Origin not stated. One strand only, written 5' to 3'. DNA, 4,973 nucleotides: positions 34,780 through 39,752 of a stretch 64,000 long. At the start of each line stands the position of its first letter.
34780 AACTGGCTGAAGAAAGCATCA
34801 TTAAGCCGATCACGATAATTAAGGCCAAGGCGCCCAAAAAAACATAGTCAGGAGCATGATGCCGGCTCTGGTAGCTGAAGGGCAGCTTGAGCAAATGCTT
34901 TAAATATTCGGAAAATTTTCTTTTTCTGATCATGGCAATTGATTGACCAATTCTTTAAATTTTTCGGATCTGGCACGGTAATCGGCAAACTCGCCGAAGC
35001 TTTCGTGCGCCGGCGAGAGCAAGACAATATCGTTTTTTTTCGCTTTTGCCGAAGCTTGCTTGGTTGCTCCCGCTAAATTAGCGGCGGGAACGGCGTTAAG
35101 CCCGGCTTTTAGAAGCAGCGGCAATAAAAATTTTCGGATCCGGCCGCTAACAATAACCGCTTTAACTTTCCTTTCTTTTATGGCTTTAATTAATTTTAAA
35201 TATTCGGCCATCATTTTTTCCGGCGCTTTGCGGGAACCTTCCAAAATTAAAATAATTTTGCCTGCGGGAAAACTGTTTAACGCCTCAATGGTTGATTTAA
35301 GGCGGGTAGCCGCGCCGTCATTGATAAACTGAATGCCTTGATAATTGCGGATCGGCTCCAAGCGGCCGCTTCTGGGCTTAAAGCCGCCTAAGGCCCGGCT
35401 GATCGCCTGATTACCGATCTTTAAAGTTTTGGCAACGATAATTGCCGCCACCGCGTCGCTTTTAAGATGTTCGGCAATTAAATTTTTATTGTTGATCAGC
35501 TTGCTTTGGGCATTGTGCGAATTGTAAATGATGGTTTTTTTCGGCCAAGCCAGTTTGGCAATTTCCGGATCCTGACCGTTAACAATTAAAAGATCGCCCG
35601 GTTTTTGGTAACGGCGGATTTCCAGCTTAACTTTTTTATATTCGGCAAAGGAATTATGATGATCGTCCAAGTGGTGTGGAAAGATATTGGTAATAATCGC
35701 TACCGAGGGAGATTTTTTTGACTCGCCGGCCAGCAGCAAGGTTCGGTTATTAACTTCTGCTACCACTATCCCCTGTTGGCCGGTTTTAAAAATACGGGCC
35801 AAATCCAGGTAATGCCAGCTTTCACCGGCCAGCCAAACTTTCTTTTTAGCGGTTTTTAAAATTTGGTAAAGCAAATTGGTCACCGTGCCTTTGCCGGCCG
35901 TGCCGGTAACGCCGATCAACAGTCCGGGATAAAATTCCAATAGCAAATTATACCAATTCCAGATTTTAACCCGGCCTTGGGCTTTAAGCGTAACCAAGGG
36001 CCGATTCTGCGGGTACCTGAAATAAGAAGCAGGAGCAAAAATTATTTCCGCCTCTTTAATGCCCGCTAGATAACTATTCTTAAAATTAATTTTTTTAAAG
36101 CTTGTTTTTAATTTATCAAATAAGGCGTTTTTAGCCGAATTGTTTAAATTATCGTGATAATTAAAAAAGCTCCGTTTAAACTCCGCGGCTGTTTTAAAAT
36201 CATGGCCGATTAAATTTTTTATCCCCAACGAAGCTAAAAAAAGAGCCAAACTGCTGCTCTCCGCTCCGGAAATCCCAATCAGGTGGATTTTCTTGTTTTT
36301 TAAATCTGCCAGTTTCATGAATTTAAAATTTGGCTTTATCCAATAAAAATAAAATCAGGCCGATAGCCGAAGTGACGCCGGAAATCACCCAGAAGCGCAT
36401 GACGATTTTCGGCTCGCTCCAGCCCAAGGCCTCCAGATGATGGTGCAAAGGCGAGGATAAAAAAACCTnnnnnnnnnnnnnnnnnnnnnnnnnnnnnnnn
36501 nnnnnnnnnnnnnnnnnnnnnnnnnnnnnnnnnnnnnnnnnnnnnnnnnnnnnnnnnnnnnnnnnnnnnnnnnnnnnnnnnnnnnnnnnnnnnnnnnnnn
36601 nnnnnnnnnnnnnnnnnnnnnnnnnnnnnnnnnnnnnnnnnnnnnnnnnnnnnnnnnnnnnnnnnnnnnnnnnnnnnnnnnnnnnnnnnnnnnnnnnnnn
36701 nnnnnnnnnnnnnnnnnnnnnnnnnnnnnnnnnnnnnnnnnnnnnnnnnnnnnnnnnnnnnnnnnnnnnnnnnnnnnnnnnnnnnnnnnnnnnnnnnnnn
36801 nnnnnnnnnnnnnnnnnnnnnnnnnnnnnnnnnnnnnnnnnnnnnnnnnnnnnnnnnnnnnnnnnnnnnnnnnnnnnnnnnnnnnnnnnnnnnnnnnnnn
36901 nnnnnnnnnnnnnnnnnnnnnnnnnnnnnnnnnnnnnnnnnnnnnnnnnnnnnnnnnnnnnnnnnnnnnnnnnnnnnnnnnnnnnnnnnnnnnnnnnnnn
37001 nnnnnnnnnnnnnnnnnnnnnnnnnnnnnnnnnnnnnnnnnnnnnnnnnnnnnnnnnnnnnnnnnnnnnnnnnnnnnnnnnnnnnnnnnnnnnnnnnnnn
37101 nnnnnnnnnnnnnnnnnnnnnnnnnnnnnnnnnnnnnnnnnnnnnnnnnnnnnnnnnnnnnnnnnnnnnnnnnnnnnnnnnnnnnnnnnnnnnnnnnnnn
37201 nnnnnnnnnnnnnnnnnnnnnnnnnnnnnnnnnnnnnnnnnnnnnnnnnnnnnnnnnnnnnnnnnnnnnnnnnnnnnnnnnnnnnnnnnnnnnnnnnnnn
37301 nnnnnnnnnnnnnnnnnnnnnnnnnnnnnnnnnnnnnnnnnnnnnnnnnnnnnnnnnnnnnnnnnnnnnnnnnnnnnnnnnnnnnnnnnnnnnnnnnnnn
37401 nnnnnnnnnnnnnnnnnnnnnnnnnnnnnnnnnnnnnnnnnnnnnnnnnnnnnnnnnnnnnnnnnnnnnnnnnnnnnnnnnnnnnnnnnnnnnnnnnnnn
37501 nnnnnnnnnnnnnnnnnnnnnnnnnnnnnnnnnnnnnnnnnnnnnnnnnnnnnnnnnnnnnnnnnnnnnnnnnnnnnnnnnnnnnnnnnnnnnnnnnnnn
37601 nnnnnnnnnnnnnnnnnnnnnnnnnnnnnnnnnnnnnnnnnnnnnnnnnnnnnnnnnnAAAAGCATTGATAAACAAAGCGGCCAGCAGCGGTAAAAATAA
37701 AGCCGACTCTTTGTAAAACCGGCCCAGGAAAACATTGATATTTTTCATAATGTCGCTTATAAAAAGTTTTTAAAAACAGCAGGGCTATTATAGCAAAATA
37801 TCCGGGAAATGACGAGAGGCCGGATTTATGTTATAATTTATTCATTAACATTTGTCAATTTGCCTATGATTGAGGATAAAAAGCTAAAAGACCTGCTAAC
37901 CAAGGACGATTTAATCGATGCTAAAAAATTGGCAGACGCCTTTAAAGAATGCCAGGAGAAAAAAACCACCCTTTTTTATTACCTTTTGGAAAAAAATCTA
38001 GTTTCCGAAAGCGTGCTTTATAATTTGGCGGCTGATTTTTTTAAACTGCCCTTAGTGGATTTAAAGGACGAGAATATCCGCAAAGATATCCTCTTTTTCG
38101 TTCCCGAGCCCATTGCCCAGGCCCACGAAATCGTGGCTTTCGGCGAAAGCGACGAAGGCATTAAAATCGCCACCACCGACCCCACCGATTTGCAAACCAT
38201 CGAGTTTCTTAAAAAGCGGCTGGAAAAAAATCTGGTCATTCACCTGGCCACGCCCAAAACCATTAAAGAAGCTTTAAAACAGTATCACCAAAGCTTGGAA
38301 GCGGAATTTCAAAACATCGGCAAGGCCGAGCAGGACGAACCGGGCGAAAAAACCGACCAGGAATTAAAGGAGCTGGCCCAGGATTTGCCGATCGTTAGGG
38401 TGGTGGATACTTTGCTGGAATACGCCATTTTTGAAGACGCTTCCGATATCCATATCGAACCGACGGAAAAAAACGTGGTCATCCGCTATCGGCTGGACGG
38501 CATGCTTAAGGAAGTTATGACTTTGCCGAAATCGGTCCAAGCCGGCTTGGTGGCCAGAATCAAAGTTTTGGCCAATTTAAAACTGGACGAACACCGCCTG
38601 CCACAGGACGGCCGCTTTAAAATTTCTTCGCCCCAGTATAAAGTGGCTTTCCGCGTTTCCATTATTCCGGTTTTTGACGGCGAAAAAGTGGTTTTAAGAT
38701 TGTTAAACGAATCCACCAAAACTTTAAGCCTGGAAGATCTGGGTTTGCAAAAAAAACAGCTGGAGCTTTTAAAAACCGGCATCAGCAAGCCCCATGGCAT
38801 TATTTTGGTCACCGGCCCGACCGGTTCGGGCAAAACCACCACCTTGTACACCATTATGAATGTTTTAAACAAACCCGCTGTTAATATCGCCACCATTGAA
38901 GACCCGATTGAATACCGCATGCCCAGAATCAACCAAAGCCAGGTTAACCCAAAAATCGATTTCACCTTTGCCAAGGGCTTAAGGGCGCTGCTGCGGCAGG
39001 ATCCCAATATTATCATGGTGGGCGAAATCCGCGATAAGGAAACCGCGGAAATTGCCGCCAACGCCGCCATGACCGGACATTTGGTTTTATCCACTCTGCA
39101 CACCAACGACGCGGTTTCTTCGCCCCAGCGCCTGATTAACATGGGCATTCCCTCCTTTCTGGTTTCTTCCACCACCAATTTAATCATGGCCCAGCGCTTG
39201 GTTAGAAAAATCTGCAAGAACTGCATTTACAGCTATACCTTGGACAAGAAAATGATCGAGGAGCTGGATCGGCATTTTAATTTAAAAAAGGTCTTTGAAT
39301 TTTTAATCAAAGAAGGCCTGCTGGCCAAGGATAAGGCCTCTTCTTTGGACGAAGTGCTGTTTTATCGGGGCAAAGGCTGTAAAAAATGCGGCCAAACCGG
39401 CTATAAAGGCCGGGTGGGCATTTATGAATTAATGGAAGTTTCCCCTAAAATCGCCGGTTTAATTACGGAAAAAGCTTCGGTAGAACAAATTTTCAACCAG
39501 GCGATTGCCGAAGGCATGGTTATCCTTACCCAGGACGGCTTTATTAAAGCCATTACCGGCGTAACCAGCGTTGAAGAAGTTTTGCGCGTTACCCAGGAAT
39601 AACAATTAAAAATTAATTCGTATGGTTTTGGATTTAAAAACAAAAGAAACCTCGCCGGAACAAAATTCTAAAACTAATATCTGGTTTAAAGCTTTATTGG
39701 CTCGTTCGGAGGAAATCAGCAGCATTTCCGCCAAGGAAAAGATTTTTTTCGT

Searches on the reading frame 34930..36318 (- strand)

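Call 9: search_protein_families(library=pfam, proteins=[window:34930-36318:-], max_evalue=0.01)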
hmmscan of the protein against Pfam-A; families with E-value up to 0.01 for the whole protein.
window:34930-36318:- (462 aa): 3 families
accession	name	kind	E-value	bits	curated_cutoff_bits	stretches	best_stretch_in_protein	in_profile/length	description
PF08245.18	Mur_ligase_M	-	1.4e-19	71.3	24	1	137-287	1-166/200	Mur ligase middle domain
PF02875.26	Mur_ligase_C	-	5.5e-08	34.1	28.4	1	318-437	1-126/127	Mur ligase, glutamate ligase domain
PF01225.30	Mur_ligase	-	0.0043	17.8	21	0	10-44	1-34/95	Mur ligase family, catalytic domain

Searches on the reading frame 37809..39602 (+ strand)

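Call 9: search_protein_families(library=pfam, proteins=[window:37809-39602:+], max_evalue=0.01)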
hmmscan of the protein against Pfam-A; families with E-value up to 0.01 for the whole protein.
window:37809-39602:+ (597 aa): 17 families
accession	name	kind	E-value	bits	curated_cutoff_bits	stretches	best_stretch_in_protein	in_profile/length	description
PF00437.27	T2SSE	-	1.9e-129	432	24.9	1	190-593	3-370/370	Type II/IV secretion system protein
PF05157.20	MshEN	-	3.3e-15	56.3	23.1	1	78-164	1-88/90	MshEN domain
PF25199.1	nSTAND_NTPase5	-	0.00018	21.8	34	1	326-371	38-84/145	Novel STAND NTPase 5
PF13604.12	AAA_30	-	0.00022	21.5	27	1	313-355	2-44/191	AAA domain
PF13191.12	AAA_16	-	0.00032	21.7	32.6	1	323-361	17-54/167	AAA ATPase domain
PF13401.12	AAA_22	-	0.0004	21.1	27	1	328-356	4-32/130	AAA domain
PF13555.12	AAA_29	-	0.00081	19.5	27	1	328-354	21-47/61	P-loop containing region of AAA domain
PF13476.12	AAA_23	-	0.002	19.2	27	1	318-387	15-79/201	AAA domain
PF13086.12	AAA_11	-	0.0023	18.2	27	1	313-356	2-44/257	AAA domain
PF20720.3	nSTAND3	-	0.0024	18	27.2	0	327-365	15-53/155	Novel STAND NTPase 3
PF00485.24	PRK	-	0.0027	18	22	1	331-375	1-45/196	Phosphoribulokinase / Uridine kinase family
PF13173.12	AAA_14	-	0.0034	17.8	27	0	330-370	3-44/129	AAA domain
PF13245.12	AAA_19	-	0.0038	17.9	25.1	0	328-357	10-39/134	AAA domain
PF01637.24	ATPase_2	-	0.0041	17.4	33.2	0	326-356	17-47/225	ATPase domain predominantly from Archaea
PF04851.21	ResIII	-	0.0042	17.5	22.5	0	314-355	8-49/164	Type III restriction enzyme, res subunit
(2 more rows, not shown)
